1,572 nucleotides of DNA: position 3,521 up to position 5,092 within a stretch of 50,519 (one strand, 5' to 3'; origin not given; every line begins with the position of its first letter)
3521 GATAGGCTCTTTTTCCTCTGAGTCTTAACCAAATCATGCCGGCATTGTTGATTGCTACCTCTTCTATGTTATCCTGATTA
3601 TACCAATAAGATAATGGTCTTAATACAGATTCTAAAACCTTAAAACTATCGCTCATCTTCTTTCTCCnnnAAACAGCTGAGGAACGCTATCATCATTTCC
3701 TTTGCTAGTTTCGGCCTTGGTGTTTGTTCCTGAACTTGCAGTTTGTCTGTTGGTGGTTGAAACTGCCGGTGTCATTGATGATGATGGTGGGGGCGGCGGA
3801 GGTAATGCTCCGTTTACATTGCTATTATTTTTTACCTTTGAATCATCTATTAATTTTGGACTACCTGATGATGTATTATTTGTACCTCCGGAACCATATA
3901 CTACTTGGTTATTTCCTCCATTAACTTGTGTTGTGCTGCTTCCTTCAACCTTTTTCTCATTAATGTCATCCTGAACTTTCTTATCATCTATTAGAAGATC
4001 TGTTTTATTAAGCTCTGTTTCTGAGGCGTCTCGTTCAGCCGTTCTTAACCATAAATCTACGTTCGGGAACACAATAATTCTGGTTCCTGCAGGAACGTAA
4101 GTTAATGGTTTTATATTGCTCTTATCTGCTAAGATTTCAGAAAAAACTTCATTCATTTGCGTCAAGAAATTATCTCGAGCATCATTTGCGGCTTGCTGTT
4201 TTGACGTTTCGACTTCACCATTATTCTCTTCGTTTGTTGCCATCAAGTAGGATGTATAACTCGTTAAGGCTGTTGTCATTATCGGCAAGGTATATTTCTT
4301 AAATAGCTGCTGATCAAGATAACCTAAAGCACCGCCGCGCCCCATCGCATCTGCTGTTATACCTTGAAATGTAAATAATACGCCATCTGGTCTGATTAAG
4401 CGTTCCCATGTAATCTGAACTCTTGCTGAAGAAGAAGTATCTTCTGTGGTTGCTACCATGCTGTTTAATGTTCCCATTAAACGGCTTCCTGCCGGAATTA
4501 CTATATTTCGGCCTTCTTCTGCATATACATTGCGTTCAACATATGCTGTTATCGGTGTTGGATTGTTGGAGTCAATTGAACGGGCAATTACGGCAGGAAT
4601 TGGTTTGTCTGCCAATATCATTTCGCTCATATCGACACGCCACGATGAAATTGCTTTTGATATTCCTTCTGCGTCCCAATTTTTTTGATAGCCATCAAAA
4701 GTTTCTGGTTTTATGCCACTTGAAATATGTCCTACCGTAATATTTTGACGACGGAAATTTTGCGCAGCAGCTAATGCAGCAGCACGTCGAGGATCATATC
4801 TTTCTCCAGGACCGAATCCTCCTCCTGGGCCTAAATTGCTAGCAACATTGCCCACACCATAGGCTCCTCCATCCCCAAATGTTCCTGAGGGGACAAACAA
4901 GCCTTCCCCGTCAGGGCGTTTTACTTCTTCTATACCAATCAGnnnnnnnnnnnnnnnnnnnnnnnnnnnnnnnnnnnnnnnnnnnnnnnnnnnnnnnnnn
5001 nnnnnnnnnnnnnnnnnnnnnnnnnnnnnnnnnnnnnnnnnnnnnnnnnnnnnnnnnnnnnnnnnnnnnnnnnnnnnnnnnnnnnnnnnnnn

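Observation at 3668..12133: VirB10 split (or interrupted by a single in-frame TAA) into two giant polypeptides that share a ~17-residue repeat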

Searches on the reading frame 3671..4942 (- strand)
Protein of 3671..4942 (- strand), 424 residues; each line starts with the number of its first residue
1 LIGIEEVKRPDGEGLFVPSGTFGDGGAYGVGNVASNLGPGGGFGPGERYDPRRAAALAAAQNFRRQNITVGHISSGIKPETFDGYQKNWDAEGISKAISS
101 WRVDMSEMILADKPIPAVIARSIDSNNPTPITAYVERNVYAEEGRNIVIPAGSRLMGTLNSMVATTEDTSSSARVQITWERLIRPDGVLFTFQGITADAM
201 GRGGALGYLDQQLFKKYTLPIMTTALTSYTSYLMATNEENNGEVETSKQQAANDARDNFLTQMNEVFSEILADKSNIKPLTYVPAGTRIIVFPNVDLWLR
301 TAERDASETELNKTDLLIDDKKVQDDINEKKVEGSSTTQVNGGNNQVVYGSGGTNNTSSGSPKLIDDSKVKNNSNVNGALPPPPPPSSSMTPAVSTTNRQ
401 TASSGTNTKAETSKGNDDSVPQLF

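Call 33: search_protein_representatives(protein=window:3671-4942:-)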
Query: 424 residues. Proteins with E-value up to 0.001 (for the whole library): 4329; up to 1e-10: 1072; up to 1e-30: 99. The best 150 are listed.
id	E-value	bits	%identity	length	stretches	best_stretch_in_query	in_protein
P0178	4.5e-152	523.0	64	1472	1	1-405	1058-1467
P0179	2.3e-150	517.4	59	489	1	1-424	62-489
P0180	5.4e-146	503.0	61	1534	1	11-424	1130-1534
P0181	8.6e-144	495.8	63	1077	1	13-417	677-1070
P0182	7.9e-142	489.3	60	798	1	1-403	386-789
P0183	6.5e-140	483.0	57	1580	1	1-424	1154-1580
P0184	7.8e-116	403.7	56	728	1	1-407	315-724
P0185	8.4e-116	403.6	55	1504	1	1-405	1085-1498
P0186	3.0e-111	388.6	50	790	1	13-399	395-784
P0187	2.4e-110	385.6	52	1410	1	1-390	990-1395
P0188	3.7e-110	385.0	56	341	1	86-424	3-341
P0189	2.7e-107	375.6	54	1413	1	1-401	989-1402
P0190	3.1e-106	372.1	54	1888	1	11-424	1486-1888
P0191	1.2e-99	350.4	53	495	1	32-406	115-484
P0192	5.9e-97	341.5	52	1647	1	7-424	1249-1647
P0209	1.7e-62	228.0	44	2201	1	34-343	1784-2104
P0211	1.5e-60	221.6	49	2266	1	89-311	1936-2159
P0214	4.1e-59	216.9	50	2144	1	73-308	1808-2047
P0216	6.6e-59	216.2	50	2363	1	75-307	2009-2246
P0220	2.0e-57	211.4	46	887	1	55-307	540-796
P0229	2.0e-54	201.5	50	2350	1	95-310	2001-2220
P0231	2.1e-53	198.2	47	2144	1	85-312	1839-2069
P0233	6.6e-53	196.5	39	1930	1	35-367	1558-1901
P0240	1.1e-48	182.5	41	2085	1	43-308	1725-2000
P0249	1.9e-39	152.1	31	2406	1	17-377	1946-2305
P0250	2.2e-39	151.9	39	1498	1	80-386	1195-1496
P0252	2.3e-38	148.6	40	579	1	84-302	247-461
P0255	3.6e-37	144.7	39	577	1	87-314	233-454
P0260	5.0e-35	137.6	40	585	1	18-313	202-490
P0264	1.1e-33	133.2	38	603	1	86-301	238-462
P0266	2.7e-33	131.9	33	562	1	52-304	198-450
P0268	8.5e-33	130.3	36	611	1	87-302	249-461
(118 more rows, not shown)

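Call 36: search_protein_families(library=pfam, proteins=[P0209, P0211, P0249, P0233], max_evalue=0.001)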
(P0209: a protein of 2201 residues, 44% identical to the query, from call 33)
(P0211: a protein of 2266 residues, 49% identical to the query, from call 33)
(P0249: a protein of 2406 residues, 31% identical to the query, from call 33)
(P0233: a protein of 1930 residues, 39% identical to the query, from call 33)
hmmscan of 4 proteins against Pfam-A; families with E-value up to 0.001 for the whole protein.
P0209 (2201 aa): 6 families
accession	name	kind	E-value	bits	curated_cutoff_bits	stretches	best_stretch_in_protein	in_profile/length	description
PF21785.3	Bflower_2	-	5e-107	352.1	38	8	1611-1700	11-96/112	5-fold beta-flower protein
PF21784.3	Bflower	-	2.3e-45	154.1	25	2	1464-1527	1-63/116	4-fold beta flower protein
PF03743.19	TrbI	-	3.5e-31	109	35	1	1864-2061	2-188/188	Bacterial conjugation TrbI-like protein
PF12396.14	DUF3659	-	1.6e-29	102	24.8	0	349-399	9-55/61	Protein of unknown function (DUF3659)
PF05593.20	RHS_repeat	-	8.5e-14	52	22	0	1416-1449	1-38/38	RHS Repeat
PF18342.7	LytB_SH3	-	0.00052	20.5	25.8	0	1414-1432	13-31/67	Endo-beta-N-acetylglucosaminidase LytB SH3 domain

P0211 (2266 aa): 4 families
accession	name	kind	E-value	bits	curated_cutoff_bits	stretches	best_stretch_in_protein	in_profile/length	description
PF21785.3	Bflower_2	-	4.2e-92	304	38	8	572-661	13-98/112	5-fold beta-flower protein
PF21784.3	Bflower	-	6e-33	114.1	25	3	1772-1820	3-50/116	4-fold beta flower protein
PF03743.19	TrbI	-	2.8e-31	109.3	35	1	1954-2147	2-188/188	Bacterial conjugation TrbI-like protein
PF12396.14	DUF3659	-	1.2e-15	57.5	24.8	0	1626-1673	7-54/61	Protein of unknown function (DUF3659)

P0249 (2406 aa): 5 families
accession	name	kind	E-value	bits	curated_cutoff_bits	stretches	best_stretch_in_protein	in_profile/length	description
PF21785.3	Bflower_2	-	4.5e-67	223.4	38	7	792-884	7-94/112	5-fold beta-flower protein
PF03743.19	TrbI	-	2.1e-27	96.7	35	1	2032-2227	2-186/188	Bacterial conjugation TrbI-like protein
PF21784.3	Bflower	-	8.8e-14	52.3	25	0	877-939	5-65/116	4-fold beta flower protein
PF12396.14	DUF3659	-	3.5e-10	40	24.8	0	1858-1919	7-55/61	Protein of unknown function (DUF3659)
PF22692.1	LlgE_F_G_D1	-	0.0009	19.8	27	0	1833-1882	25-63/64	Flagellar hook protein FlgE/F/G D1 domain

P0233 (1930 aa): 4 families
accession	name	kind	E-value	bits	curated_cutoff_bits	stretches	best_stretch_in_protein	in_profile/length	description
PF21785.3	Bflower_2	-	2.3e-63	211.4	38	8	264-348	22-100/112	5-fold beta-flower protein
PF03743.19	TrbI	-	4.7e-29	102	35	1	1631-1828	2-187/188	Bacterial conjugation TrbI-like protein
PF21784.3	Bflower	-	3.6e-22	79.3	25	0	1426-1470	3-46/116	4-fold beta flower protein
PF12396.14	DUF3659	-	1.2e-12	47.9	24.8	0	390-441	7-54/61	Protein of unknown function (DUF3659)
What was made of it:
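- They carry Bflower plus TrbI (call 36).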

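Call 38: list_cluster_members(proteins=[P0209, P0211, P0249, P0233, P0216, P0214, P0250])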
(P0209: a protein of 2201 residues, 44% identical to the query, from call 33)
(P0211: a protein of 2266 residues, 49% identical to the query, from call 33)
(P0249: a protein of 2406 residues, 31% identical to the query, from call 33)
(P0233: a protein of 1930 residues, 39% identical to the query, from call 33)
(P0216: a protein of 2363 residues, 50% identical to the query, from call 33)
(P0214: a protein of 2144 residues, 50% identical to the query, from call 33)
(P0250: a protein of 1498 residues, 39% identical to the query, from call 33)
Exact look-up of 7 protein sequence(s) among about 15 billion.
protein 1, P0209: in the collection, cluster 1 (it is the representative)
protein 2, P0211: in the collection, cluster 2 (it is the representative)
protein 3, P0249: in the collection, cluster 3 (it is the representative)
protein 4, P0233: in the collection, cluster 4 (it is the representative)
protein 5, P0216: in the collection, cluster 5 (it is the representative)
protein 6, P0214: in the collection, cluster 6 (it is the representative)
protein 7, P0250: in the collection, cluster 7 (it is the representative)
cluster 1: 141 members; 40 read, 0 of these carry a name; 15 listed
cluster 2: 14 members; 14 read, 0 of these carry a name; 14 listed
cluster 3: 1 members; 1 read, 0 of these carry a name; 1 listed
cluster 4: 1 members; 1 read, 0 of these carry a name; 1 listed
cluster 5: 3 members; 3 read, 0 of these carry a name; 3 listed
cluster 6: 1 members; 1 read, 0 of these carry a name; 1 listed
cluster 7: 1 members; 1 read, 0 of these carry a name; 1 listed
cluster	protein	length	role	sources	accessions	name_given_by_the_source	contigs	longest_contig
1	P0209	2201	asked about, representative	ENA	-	-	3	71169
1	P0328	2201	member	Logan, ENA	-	-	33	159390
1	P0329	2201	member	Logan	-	-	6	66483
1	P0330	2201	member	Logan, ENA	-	-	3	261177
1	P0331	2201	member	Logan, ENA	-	-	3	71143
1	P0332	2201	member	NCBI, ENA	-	-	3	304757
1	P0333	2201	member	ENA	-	-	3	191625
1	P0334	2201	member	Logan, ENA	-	-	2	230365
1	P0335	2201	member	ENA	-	-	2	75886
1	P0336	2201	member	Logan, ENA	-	-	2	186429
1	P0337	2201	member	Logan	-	-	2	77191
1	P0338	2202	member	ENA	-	-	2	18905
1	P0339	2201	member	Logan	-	-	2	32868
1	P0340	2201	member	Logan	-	-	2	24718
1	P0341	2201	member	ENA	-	-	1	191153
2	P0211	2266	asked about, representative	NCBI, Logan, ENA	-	-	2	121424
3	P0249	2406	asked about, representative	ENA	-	-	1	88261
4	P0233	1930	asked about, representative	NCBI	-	-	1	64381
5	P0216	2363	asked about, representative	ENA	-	-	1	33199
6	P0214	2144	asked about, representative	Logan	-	-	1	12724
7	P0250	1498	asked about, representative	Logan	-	-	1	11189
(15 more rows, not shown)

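Call 39: find_encoding_contigs(protein=P0209, flank=10000, max_places=2)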
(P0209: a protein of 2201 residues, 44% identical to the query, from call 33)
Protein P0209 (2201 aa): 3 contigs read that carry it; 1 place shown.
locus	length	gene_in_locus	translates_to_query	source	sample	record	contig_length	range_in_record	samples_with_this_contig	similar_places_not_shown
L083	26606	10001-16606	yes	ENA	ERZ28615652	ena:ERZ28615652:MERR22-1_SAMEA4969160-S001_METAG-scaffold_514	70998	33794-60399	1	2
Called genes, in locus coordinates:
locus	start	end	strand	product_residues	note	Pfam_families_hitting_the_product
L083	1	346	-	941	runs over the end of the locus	PF02739:5_3_exonuc_N, PF01367:5_3_exonuc, PF01612:DNA_pol_A_exo1, PF00476:DNA_pol_A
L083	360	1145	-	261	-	PF01066:CDP-OH_P_transf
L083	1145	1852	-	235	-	PF02666:PS_Dcarbxylase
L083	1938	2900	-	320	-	PF19077:Big_13 (faint), PF17936:Big_6 (faint), PF01476:LysM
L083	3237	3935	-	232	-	PF00561:Abhydrolase_1, PF12697:Abhydrolase_6, PF12146:Hydrolase_4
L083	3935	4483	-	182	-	PF00857:Isochorismatase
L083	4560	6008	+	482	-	PF00270:DEAD, PF04851:ResIII, PF00271:Helicase_C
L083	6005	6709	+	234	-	PF02230:Abhydrolase_2, PF00326:Peptidase_S9 (faint), PF00756:Esterase (weak)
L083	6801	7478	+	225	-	PF04335:VirB8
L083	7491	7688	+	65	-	-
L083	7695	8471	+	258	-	PF04335:VirB8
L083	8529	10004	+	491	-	PF03524:CagX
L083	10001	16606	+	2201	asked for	PF21784:Bflower (faint), PF05593:RHS_repeat (faint), PF12396:DUF3659 (faint), PF21785:Bflower_2, PF03743:TrbI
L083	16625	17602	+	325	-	PF00437:T2SSE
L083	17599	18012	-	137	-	PF07309:FlaF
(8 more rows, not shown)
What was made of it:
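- The operon slot is the same, VirB8-VirB8-VirB9-X-VirB11 (call 39).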

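Call 44: search_protein_families(library=pfam, proteins=[P0252, P0250, P0255, P0264, P0266, P0260, P0190, P0220], max_evalue=0.01)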
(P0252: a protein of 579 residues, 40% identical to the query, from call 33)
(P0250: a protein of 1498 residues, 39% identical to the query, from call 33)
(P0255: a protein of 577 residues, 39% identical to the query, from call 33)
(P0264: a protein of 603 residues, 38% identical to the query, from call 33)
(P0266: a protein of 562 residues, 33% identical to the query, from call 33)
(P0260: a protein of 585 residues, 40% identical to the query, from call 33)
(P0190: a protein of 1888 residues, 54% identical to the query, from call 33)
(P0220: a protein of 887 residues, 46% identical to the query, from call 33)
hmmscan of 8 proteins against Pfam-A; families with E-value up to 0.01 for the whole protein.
P0252 (579 aa): 1 family
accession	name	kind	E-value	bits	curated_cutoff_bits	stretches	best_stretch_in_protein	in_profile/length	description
PF03743.19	TrbI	-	1.3e-36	126.7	35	1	272-458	2-188/188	Bacterial conjugation TrbI-like protein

P0250 (1498 aa): 4 families
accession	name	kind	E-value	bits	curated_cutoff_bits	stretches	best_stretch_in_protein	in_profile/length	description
PF21785.3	Bflower_2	-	6.5e-53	177.8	38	8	310-409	3-96/112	5-fold beta-flower protein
PF03743.19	TrbI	-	2.6e-24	86.6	35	1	1222-1412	2-182/188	Bacterial conjugation TrbI-like protein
PF12396.14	DUF3659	-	1.5e-16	60.4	24.8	1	829-879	11-57/61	Protein of unknown function (DUF3659)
PF21784.3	Bflower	-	4.4e-15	56.5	25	0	765-824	4-61/116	4-fold beta flower protein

P0255 (577 aa): 1 family
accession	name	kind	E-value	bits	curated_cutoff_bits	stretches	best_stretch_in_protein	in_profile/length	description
PF03743.19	TrbI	-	7.3e-38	130.7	35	1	255-443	2-188/188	Bacterial conjugation TrbI-like protein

P0264 (603 aa): 2 families
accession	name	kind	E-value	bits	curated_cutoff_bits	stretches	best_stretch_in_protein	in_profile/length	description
PF03743.19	TrbI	-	4e-36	125.1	35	1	261-460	2-188/188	Bacterial conjugation TrbI-like protein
PF22073.2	Cep192_D4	-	0.0054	17.4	35.5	1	123-179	59-110/112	Cep192 domain 4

P0266 (562 aa): 2 families
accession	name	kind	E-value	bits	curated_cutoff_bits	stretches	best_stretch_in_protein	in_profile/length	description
PF03743.19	TrbI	-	6.8e-32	111.3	35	1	257-445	2-188/188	Bacterial conjugation TrbI-like protein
PF23879.1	DUF7232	-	0.0045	17.9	27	1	423-471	5-54/79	Family of unknown function (DUF7232)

P0260 (585 aa): 1 family
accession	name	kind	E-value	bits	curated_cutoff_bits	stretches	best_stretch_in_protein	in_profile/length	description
PF03743.19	TrbI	-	1.9e-29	103.3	35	1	289-475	2-187/188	Bacterial conjugation TrbI-like protein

P0190 (1888 aa): 4 families
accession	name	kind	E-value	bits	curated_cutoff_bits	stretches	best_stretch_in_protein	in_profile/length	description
PF21785.3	Bflower_2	-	1.5e-94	311.9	38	16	1211-1312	2-99/112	5-fold beta-flower protein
PF21784.3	Bflower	-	1.8e-35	122.2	25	6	1111-1175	4-65/116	4-fold beta flower protein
PF03743.19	TrbI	-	1.8e-31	109.9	35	1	1580-1771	2-188/188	Bacterial conjugation TrbI-like protein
PF12396.14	DUF3659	-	1.8e-16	60.2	24.8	1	1191-1241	10-55/61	Protein of unknown function (DUF3659)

P0220 (887 aa): 2 families
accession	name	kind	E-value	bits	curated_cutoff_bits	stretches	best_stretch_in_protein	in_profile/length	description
PF03743.19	TrbI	-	6.1e-28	98.4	35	1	594-788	2-188/188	Bacterial conjugation TrbI-like protein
PF21785.3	Bflower_2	-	1.3e-15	57.6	38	1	413-490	25-97/112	5-fold beta-flower protein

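Call 45: list_cluster_members(proteins=[P0252, P0255, P0264, P0266, P0260, P0268, P0240, P0229, P0231, P0332])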
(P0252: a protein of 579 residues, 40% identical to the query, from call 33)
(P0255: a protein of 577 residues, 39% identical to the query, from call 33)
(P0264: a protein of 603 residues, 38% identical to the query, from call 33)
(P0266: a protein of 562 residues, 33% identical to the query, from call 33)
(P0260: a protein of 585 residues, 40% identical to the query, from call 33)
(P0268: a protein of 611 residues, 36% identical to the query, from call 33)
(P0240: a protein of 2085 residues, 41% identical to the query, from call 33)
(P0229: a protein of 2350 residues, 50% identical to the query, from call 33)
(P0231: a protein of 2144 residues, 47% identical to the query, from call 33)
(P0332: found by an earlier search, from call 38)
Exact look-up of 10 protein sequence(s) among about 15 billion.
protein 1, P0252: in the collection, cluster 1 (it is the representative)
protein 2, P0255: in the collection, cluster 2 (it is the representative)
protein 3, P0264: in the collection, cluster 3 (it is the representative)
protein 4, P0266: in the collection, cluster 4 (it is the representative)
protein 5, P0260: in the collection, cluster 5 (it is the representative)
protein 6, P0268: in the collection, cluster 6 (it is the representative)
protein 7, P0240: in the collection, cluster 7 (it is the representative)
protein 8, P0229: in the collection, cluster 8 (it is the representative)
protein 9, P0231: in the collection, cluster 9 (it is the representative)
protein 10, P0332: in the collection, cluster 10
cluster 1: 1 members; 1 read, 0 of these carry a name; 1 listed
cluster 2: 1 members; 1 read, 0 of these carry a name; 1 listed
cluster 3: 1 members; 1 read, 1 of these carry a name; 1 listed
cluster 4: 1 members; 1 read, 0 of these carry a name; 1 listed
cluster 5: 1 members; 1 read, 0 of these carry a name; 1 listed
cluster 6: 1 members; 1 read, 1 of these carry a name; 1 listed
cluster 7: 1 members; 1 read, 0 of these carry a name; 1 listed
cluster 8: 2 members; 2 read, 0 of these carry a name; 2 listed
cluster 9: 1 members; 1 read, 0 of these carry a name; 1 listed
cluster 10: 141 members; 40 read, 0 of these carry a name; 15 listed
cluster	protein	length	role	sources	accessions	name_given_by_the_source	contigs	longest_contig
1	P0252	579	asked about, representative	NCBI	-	-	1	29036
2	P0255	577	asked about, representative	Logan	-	-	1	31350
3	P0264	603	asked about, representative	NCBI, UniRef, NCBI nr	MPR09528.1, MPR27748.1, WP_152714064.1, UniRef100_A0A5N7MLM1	TrbI/VirB10 family protein [Microvirga tunisiensis] | TrbI/VirB10 family protein n=1 Tax=Microvirga tunisiensis TaxID=2108360 ...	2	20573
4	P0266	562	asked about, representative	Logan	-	-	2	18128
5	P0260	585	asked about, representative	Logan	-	-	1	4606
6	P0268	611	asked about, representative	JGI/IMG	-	Bacterial conjugation TrbI-like protein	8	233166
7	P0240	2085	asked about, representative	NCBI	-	-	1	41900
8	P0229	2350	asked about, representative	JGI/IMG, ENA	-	-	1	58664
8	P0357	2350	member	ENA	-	-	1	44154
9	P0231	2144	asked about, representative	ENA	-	-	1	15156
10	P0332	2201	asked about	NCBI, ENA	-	-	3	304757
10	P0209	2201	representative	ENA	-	-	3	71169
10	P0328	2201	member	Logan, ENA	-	-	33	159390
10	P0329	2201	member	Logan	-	-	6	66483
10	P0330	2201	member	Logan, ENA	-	-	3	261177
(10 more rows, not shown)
